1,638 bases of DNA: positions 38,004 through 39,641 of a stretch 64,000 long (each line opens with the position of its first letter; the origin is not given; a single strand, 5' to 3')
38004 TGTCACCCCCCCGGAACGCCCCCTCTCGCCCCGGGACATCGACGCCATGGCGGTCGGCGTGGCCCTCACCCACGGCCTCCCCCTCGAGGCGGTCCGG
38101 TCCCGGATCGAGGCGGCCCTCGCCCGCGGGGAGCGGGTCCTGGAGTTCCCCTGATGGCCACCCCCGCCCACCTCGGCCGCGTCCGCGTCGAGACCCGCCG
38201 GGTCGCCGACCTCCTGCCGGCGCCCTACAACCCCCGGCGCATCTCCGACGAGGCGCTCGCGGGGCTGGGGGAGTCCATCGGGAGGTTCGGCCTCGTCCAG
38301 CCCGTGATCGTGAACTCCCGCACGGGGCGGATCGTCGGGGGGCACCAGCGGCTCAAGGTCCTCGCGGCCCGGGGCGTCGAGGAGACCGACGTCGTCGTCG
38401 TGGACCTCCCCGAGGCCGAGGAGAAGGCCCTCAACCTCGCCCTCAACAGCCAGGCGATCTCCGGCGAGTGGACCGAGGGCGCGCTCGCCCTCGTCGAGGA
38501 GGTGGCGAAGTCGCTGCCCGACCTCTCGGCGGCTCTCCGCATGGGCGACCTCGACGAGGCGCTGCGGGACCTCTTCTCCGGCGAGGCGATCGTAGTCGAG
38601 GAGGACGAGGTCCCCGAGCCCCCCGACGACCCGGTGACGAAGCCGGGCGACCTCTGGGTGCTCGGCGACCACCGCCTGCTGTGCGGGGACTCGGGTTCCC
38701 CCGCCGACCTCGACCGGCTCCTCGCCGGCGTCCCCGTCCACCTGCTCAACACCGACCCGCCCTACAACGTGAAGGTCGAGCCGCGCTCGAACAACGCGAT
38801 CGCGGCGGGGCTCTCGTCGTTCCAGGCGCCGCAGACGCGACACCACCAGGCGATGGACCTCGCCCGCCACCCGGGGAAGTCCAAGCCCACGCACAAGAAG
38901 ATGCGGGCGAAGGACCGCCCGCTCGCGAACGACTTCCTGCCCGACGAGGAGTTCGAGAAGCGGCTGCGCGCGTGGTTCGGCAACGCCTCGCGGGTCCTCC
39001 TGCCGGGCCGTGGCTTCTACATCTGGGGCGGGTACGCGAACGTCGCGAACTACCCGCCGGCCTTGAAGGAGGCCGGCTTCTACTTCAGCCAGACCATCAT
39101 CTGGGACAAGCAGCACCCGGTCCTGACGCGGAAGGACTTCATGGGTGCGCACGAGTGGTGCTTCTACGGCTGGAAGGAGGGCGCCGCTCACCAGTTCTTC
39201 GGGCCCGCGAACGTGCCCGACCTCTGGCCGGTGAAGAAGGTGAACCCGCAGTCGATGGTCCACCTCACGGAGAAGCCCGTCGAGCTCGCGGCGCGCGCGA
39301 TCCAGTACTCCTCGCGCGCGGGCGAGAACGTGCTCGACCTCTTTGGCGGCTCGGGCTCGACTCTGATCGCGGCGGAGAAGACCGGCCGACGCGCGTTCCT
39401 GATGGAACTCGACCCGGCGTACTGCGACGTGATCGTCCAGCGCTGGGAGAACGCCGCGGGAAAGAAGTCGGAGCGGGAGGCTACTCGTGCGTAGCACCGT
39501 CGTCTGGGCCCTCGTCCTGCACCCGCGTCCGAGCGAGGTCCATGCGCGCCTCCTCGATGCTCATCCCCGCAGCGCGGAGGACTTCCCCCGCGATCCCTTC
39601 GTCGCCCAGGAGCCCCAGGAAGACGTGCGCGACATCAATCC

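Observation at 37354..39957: HNH endonuclease, ParB-N/methyltransferase fusion and Clp_N protein module with an internal 340-bp duplication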

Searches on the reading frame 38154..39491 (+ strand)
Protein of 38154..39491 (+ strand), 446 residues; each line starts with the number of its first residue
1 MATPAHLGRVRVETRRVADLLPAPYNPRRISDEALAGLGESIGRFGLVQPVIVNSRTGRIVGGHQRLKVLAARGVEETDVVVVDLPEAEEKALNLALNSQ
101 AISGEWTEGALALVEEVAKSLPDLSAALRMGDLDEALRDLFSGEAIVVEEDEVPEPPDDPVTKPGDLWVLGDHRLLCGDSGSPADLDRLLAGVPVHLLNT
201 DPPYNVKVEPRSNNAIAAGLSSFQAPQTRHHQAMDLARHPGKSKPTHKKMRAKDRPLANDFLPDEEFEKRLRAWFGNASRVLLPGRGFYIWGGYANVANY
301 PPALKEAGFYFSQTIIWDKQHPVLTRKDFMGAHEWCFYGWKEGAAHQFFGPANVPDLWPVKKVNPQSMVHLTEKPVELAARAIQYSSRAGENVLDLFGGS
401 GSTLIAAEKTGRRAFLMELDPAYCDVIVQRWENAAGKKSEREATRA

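Call 13: search_protein_families(library=pfam, proteins=[window:38154-39491:+], max_evalue=0.01)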
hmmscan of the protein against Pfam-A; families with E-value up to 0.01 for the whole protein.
window:38154-39491:+ (446 aa): 3 families
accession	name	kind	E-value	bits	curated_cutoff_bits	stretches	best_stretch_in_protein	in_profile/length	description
PF01555.25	N6_N4_Mtase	-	8.7e-28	98.2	26.7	1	195-428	1-220/221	DNA methylase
PF02195.25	ParB_N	-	5e-07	30.1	26.3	1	14-95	5-90/95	ParB N-terminal domain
PF03602.21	Cons_hypoth95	-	0.0096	16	24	0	389-435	41-88/182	Conserved hypothetical protein 95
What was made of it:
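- Checked: ParB_N (PF02195, E 5e-7) plus N6_N4_Mtase (PF01555, E 8.7e-28) in 38154-39494 (call 13).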

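Call 14: search_protein_families(library=phrogs, proteins=[window:38154-39491:+], max_evalue=0.001)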
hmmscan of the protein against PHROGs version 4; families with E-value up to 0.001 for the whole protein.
window:38154-39491:+ (446 aa): 24 families
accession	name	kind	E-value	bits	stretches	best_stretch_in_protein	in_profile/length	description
phrog_498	-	other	3.4e-110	370.4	1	9-441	32-429/633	DNA methyltransferase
phrog_67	-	other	6.2e-40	138.9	1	171-438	122-350/743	DNA methyltransferase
phrog_620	-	DNA, RNA and nucleotide metabolism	5.8e-29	102.7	1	10-116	7-114/217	ParB-like partition protein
phrog_9353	-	unknown function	1.9e-25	91.1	1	20-113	19-117/245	-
phrog_8071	-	DNA, RNA and nucleotide metabolism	2.7e-24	87.2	1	10-214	5-213/389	ParB-like partition protein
phrog_3008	-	other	6e-23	82.4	1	360-438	140-218/244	DNA methyltransferase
phrog_23085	-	unknown function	9.6e-18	65.2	1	333-436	4-110/138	-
phrog_5475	-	unknown function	2e-13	50.9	1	19-96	10-83/458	-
phrog_723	-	DNA, RNA and nucleotide metabolism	1.3e-12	49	1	10-163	11-162/223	ParB-like partition protein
phrog_6952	-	other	3.5e-10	41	1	354-422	96-166/181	DNA methyltransferase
phrog_940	-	DNA, RNA and nucleotide metabolism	5.6e-10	40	1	11-118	5-112/388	nuclease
phrog_15396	-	DNA, RNA and nucleotide metabolism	1e-09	39.6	1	12-112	4-104/258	ParB-like partition nuclease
phrog_18293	-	other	5.2e-09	37.1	1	366-439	42-115/119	methyltransferase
phrog_18056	-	DNA, RNA and nucleotide metabolism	6.1e-08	32.9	1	11-97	2-87/387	ParB-like partition nuclease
phrog_930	-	DNA, RNA and nucleotide metabolism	1.5e-07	32.5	1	10-102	5-97/223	ParB-like partition protein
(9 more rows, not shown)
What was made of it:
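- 38154..39494 (+): ParB_N (NTP-binding fold, GGHQR at residues 62-66) fused to a beta-class N6-adenine-type DNA methyltransferase. DPPY lies at 38754-38765 and FGGSG at about 39336-39362. The gene is intact. Pfam (call 13). phrog_498 E 3.4e-110 (call 14).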

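Call 15: search_dna_similar(query=window:38154-39491:+, collection=phages, mode=protein, max_rows=15)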
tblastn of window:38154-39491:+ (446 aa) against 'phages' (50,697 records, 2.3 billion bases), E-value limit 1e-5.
Records with a match: 772; places in all: 786; records where one place covers at least 80% of the query: 290.
Best place of each record, by identity: <60% 772.
By first word of the organism name: Gordonia 181; Streptococcus 133; Burkholderia 39; Staphylococcus 38; Ralstonia 28; Bacteriophage 26; Riemerella 19; Porphyromonas 18; Microbacterium 15; Bacillus 13; and 84 more.
By host as written in the record: Gordonia terrae 3612 148; - 64; Ralstonia solanacearum 23; Staphylococcus aureus 15; Gordonia terrae CAG3 12; Burkholderia sp. 12; Streptococcus suis 11; Burkholderia pseudomallei 11; and 310 more.
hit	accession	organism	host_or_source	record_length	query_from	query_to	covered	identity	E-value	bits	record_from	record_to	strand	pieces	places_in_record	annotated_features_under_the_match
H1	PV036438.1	Oscillospiraceae phage NatCom_27610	Oscillospiraceae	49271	8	445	98%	37.5%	9e-75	260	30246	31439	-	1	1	ParB-like partition protein | hypothetical protein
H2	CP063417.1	Parageobacillus phage JGon-2020a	Parageobacillus thermoglucosidasius 23.6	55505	22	440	94%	38.9%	2e-71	251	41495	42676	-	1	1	record has no annotation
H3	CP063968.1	Clostridium phage CWou-2020b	Clostridium botulinum BKT2873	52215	12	436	95%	38.1%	3e-71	250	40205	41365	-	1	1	DNA modification methylase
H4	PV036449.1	phage NatCom_35866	human feces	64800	12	445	97%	37.1%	2e-68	241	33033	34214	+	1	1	DNA methyltransferase | hypothetical protein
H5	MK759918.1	Bacillus phage vB_BtS_B83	Bacillus thuringiensis VKM B-83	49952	7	442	98%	36.5%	2e-71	250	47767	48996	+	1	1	DNA modification methylase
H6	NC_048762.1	Bacillus phage vB_BtS_B83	Bacillus thuringiensis VKM B-83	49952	7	442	98%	36.5%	2e-71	250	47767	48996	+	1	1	DNA methyltransferase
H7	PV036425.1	Oscillospiraceae phage NatCom_11393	Oscillospiraceae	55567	12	436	95%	37.2%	1e-70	248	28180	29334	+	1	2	DNA methyltransferase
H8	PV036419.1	Christensenellales phage NatCom_6392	Christensenellales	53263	10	445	98%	36.2%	2e-60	218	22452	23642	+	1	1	ParB-like partition protein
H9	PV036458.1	Oscillospirales phage IMGVR 15609780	Oscillospirales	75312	9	445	98%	35.9%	1e-69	245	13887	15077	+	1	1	DNA methyltransferase | hypothetical protein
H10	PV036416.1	phage NatCom_3357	human feces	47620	10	445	98%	35.8%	2e-66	236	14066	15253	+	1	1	ParB-like partition protein | hypothetical protein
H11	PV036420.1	phage NatCom_9287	human feces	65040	12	436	95%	36.5%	2e-68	241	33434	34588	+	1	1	DNA methyltransferase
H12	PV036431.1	Oscillospiraceae phage NatCom_21982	Oscillospiraceae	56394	12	436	95%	36.5%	3e-68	241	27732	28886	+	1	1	DNA methyltransferase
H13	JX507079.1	Acidithiobacillus phage AcaML1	Acidithiobacillus caldus ATCC 51756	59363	3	443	99%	35.0%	2e-55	278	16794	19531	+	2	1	DNA modification methylase (x2) | hypothetical protein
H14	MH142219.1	Acidithiobacillus phage AcaML1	Acidithiobacillus caldus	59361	3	443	99%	35.0%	2e-55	278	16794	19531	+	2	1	record has no annotation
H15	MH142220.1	Acidithiobacillus phage AcaML1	Acidithiobacillus caldus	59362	3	443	99%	35.0%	2e-55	278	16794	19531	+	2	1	record has no annotation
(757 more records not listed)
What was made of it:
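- On Phage ParB_N–N6_N4 methyltransferase (phrog_498): 290 phage records cover at least 80% of the query (call 15).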

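Call 16: get_annotated_region(hit=H6, flank=4000)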
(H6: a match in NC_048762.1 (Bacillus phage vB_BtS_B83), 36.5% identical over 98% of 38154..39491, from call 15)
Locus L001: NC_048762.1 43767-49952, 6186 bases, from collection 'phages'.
description: Bacillus phage vB_BtS_B83, complete genome.
organism: Bacillus phage vB_BtS_B83 (NCBI taxid 2565501)
taxonomy: Viruses; Duplodnaviria; Heunggongvirae; Uroviricota; Caudoviricetes; Skryabinvirinae; Pushchinovirus; Pushchinovirus B83
host: Bacillus thuringiensis VKM B-83; source: -; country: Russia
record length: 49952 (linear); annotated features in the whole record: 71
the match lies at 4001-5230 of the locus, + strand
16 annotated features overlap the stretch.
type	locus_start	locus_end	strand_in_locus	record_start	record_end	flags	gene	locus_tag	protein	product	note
CDS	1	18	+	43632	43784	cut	-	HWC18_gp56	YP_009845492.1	DnaJ domain-containing protein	-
CDS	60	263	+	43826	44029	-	-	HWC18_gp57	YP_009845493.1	hypothetical protein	-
CDS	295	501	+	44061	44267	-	-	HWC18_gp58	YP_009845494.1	hypothetical protein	-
CDS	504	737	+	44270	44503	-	-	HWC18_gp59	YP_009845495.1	hypothetical protein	-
CDS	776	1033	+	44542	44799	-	-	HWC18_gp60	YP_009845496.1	hypothetical protein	-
CDS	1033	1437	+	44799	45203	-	-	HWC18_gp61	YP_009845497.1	hypothetical protein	-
CDS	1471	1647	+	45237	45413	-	-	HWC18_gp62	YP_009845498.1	hypothetical protein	-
CDS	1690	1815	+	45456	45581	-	-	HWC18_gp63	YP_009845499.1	DUF3983 domain-containing protein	-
CDS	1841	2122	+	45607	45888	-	-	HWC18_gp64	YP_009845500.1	hypothetical protein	-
CDS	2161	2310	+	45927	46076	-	-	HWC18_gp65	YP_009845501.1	hypothetical protein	-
CDS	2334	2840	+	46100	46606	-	-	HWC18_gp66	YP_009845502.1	transcriptional activator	-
CDS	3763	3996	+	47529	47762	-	-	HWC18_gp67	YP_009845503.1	hypothetical protein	-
CDS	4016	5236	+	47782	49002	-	-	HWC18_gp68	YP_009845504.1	DNA methyltransferase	-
CDS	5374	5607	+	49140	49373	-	-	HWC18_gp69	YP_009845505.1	hypothetical protein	-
CDS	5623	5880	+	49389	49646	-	-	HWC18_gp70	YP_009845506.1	DnaJ domain-containing protein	-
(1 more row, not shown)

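Call 17: get_annotated_region(hit=H3, flank=4000)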
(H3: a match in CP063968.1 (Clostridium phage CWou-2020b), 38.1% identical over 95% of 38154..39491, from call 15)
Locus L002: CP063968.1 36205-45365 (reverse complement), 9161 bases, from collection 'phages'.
description: Clostridium phage CWou-2020b, complete sequence.
organism: Clostridium phage CWou-2020b (NCBI taxid 2782719)
taxonomy: Viruses; Duplodnaviria; Heunggongvirae; Uroviricota; Caudoviricetes
host: Clostridium botulinum BKT2873; source: -; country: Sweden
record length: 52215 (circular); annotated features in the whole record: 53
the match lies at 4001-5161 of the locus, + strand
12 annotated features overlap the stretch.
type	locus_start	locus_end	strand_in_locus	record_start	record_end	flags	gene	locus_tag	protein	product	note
CDS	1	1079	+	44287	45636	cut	-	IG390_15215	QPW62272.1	DEAD/DEAH box helicase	Derived by automated computational analysis using gene prediction method: Protein Homology.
CDS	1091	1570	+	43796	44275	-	-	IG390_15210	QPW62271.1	hypothetical protein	Derived by automated computational analysis using gene prediction method: Protein Homology.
CDS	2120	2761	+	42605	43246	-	-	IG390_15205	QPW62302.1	hypothetical protein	Derived by automated computational analysis using gene prediction method: Protein Homology.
CDS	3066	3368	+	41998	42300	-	-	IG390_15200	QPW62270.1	hypothetical protein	Derived by automated computational analysis using gene prediction method: GeneMarkS-2+.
CDS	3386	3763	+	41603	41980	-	-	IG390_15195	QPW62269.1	HNH endonuclease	Derived by automated computational analysis using gene prediction method: Protein Homology.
CDS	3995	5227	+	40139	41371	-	-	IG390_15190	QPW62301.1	DNA modification methylase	Derived by automated computational analysis using gene prediction method: Protein Homology.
CDS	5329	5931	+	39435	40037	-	-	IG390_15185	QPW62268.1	HNH endonuclease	Derived by automated computational analysis using gene prediction method: Protein Homology.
CDS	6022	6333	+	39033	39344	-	-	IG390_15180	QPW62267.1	hypothetical protein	Derived by automated computational analysis using gene prediction method: Protein Homology.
CDS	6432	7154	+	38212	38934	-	-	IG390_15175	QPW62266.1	virulence-related protein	Derived by automated computational analysis using gene prediction method: Protein Homology.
CDS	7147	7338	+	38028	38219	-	-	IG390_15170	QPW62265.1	hypothetical protein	Derived by automated computational analysis using gene prediction method: GeneMarkS-2+.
CDS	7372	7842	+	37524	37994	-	-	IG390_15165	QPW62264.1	phage terminase small subunit P27 family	Derived by automated computational analysis using gene prediction method: Protein Homology.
CDS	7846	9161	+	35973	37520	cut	-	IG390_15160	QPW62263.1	terminase large subunit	Derived by automated computational analysis using gene prediction method: Protein Homology.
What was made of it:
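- Closest known: Phage ParB-like/N6_N4 DNA methyltransferase fusions. Same: 35-39% identity over 95-98% of the length to cultured-phage proteins (calls 15-17).
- Clostridium phage CWou-2020b has HNH – ParB-MTase – HNH – … – P27 TerS – TerL (call 17).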

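Call 19: find_related_loci(query=window:38154-39491:+, collection=genome_contigs, flank=10000)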
Query window:38154-39491:+ (446 aa) in genome_contigs; peptide patterns used: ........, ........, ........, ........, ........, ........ (x = any residue, [..] = any of these).
599 stretches matched a pattern (row limit reached: there are more); 436 encode a relative of the query (tblastn E <= 1e-3); the best 80 are kept; 80 distinct loci.
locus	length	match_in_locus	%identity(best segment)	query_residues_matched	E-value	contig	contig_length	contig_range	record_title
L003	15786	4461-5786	86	1-442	0e+0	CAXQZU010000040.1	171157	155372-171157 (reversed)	MAG: Planctomycetota bacterium isolate CJ01B_2.29 genome assembly, contig: k141_1448938, whole genome shotgun sequence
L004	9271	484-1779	64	10-444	2e-178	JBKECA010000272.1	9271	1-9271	MAG: Planctomycetaceae bacterium isolate VLC_058 k121_7724849, whole genome shotgun sequence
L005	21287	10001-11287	64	10-441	5e-178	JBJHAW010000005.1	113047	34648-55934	MAG: Planctomycetaceae bacterium isolate SF2967_J5348.vamb.020 NODE_211_length_113047_cov_1.691861, whole genome shotgun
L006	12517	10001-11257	65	22-441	1e-177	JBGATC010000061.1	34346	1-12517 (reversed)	MAG: Planctomycetaceae bacterium isolate MAG_MBR_H10.31 MBRH10-31_opera_contig_4502, whole genome shotgun sequence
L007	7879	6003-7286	63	10-441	1e-176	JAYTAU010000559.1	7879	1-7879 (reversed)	MAG: Planctomycetia bacterium isolate GFS_13968 GFS_13968_558, whole genome shotgun sequence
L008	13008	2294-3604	61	11-444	6e-176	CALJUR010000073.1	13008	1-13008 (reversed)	MAG TPA_asm: uncultured Myxococcales bacterium isolate SRR6007444_bin.12_CONCOCT_v1.1_MAG genome assembly, contig: ERZ72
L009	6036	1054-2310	65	22-441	4e-178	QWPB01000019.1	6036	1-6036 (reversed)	MAG: Planctomycetota bacterium isolate TH-plancto1 TOUS-25M-MEGAHIT-C14480, whole genome shotgun sequence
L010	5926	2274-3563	63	10-440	2e-177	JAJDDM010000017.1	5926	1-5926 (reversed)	MAG: Phycisphaerales bacterium isolate OFTM8 OFTM8_16, whole genome shotgun sequence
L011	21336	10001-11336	85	1-443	0e+0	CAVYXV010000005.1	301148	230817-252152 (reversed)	MAG: uncultured Planctomycetota bacterium isolate MFD05684.bin.2.230 genome assembly, contig: contig_22242, whole genome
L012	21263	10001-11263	64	22-443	1e-174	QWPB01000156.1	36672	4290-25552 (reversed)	MAG: Planctomycetota bacterium isolate TH-plancto1 TOUS-25M-MEGAHIT-C1090, whole genome shotgun sequence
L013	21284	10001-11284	64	10-441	9e-174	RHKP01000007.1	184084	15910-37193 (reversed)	MAG: Cyanobacteria bacterium CYA N2_1.scaffold_74, whole genome shotgun sequence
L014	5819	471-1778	62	8-445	3e-176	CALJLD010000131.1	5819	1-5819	MAG TPA_asm: uncultured Planctomycetales bacterium isolate SRR7515932_bin.61_CONCOCT_v1.1_MAG genome assembly, contig: E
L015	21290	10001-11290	61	9-441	2e-173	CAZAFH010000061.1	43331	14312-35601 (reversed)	MAG TPA_asm: uncultured Singulisphaera sp. isolate SRP262948_co1_160 genome assembly, contig: NODE_814_length_43331_cov_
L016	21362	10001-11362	61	10-441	1e-173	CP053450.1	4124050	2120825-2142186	MAG: Planctomycetota bacterium isolate PNC22 chromosome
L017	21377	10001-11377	61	5-441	4e-173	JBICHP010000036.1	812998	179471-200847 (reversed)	MAG: Phycisphaerales bacterium JB054 k141_60399, whole genome shotgun sequence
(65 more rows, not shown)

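Call 32: search_protein_families(library=pfam, proteins=[L003:3590-4171:+, L003:5800-6306:+, L003:6303-7982:+, L003:7979-9571:+, L003:9662-10534:+, L003:10732-12048:+, L003:12085-12537:+, L003:12542-13135:+, L003:13784-14431:+, L003:14436-14873:+], max_evalue=0.001)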
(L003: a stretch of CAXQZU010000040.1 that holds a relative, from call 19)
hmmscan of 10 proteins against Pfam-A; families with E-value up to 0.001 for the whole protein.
L003:3590-4171:+ (193 aa): 1 family
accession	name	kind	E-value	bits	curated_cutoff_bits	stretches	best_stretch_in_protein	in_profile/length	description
PF01844.29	HNH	-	4.1e-06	27.3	21.4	1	59-105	1-45/47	HNH endonuclease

L003:5800-6306:+ (168 aa): 1 family
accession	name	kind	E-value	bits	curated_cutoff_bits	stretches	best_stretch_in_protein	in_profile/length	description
PF05119.17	Terminase_4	-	1.9e-13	51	24.7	1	46-149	1-94/98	Phage terminase, small subunit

L003:6303-7982:+ (559 aa): 2 families
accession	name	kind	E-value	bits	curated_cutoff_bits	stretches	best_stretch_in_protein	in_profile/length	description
PF20441.4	TerL_nuclease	-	4.4e-38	131.5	24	1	255-534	2-280/286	Terminase large subunit, endonuclease domain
PF03354.21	TerL_ATPase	-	2e-32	112.8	23.7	1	73-249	1-178/178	Terminase large subunit, ATPase domain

L003:7979-9571:+ (530 aa): 1 family
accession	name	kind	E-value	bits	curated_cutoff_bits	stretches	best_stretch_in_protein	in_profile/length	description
PF04860.17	Phage_portal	-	2.9e-75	253.9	39.1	1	56-388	1-321/321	Phage portal protein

L003:9662-10534:+ (290 aa): 0 families

L003:10732-12048:+ (438 aa): 1 family
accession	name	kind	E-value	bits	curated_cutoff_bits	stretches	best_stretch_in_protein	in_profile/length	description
PF05065.19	Phage_capsid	-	2.8e-20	73.3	24.2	1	146-422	1-276/280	Phage capsid family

L003:12085-12537:+ (150 aa): 0 families

L003:12542-13135:+ (197 aa): 1 family
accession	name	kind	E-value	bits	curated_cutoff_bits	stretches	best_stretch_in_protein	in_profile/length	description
PF05135.19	Phage_connect_1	-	1.6e-05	25.7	21.2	1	16-57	3-42/101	Phage gp6-like head-tail connector protein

L003:13784-14431:+ (215 aa): 1 family
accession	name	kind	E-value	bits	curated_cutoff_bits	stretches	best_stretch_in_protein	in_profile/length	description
PF11367.14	Tail_completion_gp17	-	1.6e-07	31.9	24.5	1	83-209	1-123/124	Tail completion protein gp17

L003:14436-14873:+ (145 aa): 0 families

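Call 37: list_cluster_members(proteins=[window:38154-39491:+, window:37354-38151:+, window:32602-33048:+, window:39484-39957:-, window:39484-39948:-, window:40082-40507:+, P0003, window:32435-32599:+])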
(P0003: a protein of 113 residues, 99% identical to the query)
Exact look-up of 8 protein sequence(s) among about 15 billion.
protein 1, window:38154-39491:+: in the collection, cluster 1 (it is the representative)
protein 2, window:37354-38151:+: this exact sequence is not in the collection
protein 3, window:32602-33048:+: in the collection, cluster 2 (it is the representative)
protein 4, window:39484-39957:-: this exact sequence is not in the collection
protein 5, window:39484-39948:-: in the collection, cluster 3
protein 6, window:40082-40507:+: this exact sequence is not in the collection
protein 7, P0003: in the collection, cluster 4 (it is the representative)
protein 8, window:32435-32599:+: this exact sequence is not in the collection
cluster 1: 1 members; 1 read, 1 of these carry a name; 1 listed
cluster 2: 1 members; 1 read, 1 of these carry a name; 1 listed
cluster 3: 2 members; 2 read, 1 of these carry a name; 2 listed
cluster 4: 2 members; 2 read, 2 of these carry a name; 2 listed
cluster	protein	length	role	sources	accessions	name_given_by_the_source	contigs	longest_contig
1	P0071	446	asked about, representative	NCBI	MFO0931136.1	MAG: site-specific DNA-methyltransferase [Planctomycetota bacterium]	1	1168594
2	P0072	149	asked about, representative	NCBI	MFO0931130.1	MAG: ParB N-terminal domain-containing protein [Planctomycetota bacterium]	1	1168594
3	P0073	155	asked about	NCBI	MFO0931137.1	MAG: Clp protease N-terminal domain-containing protein [Planctomycetota bacterium]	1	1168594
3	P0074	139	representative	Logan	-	-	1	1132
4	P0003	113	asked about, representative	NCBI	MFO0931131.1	MAG: hypothetical protein U1E39_00315 [Planctomycetota bacterium]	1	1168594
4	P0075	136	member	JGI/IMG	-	hypothetical protein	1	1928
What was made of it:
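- ParB_N' is an open 149-aa ORF that PGAP annotates as a protein (call 37).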
